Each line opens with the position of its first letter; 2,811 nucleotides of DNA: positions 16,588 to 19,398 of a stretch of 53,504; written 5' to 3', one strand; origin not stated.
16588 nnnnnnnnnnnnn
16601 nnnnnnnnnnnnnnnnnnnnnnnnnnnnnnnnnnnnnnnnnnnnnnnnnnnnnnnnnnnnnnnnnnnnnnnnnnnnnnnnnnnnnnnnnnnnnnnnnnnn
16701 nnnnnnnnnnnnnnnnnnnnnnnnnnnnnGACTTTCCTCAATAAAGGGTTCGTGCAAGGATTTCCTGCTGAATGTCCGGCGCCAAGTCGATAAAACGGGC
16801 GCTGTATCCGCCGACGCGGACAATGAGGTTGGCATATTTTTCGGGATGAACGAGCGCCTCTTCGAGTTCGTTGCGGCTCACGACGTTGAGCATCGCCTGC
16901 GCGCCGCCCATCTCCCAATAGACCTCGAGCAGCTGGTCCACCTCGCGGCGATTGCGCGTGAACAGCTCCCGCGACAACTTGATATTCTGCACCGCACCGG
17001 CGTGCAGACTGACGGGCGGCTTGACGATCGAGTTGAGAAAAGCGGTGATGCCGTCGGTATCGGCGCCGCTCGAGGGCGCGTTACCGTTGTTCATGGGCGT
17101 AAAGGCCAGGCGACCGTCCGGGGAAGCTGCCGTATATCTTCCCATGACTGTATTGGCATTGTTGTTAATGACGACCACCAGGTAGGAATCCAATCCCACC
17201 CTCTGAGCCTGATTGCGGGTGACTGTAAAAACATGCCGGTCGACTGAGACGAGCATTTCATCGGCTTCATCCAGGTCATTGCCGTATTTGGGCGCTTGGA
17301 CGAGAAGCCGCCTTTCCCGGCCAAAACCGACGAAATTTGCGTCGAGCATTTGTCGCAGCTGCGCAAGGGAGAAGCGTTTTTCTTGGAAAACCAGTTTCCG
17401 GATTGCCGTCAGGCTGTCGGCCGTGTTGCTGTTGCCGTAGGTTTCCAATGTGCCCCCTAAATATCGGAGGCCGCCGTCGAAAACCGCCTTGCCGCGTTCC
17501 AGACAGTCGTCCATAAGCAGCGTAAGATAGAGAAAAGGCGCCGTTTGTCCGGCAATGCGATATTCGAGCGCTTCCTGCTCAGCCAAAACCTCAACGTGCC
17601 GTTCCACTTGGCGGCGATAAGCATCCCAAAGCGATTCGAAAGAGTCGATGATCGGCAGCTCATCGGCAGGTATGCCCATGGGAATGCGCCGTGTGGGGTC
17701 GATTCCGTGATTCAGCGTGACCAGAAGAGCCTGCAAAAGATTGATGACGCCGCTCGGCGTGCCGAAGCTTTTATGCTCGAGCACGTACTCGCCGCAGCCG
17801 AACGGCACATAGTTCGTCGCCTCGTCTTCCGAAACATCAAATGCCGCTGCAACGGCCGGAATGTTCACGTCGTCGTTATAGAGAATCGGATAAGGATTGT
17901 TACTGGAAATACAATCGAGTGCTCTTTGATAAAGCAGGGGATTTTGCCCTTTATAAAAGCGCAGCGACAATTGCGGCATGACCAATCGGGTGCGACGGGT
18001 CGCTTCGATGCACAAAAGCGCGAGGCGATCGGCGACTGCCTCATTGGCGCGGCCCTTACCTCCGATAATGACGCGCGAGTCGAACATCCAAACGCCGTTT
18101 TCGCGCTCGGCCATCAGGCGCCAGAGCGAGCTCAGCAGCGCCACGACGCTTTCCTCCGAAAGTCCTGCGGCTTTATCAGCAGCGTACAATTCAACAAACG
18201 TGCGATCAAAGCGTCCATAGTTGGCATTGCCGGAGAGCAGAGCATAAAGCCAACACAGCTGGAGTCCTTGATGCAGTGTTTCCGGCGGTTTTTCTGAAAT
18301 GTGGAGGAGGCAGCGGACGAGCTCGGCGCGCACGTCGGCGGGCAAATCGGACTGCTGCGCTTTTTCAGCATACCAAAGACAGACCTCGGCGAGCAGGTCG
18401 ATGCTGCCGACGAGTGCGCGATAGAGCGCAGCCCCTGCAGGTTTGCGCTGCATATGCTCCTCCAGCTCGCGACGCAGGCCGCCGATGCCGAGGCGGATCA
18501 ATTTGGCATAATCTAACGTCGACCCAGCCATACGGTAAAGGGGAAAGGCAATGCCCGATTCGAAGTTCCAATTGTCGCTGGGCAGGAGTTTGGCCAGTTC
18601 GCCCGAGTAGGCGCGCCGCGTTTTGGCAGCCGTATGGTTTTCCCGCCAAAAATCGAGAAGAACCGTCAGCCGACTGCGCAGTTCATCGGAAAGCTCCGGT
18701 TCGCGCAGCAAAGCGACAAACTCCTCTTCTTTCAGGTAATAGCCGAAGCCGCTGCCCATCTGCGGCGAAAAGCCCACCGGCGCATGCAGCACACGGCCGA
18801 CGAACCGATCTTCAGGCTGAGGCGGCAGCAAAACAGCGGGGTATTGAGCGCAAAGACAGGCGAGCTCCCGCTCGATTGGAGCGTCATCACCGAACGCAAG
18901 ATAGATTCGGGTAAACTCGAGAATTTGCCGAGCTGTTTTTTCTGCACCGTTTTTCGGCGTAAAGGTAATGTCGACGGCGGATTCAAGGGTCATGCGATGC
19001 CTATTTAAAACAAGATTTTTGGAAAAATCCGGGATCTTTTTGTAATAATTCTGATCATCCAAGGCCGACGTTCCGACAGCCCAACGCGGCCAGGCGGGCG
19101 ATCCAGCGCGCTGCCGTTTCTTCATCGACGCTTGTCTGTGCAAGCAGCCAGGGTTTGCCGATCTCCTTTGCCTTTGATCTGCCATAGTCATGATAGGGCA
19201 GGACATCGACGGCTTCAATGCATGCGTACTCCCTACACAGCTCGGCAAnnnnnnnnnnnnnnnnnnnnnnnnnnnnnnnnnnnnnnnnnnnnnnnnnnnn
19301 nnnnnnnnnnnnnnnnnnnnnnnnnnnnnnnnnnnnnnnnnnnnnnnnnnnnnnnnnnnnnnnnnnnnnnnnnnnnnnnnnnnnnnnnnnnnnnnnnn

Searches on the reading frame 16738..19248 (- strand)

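Call 14: search_protein_families(library=pfam, proteins=[window:16738-19248:-], max_evalue=0.0001)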
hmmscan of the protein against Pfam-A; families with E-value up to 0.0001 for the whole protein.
window:16738-19248:- (836 aa): 2 families
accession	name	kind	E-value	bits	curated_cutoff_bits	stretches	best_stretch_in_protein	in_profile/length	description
PF02901.20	PFL-like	-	3.8e-88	297.2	24.3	1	105-683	22-628/647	Pyruvate formate lyase-like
PF01228.26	Gly_radical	-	1.7e-19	70.8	22.2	1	721-820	3-106/106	Glycine radical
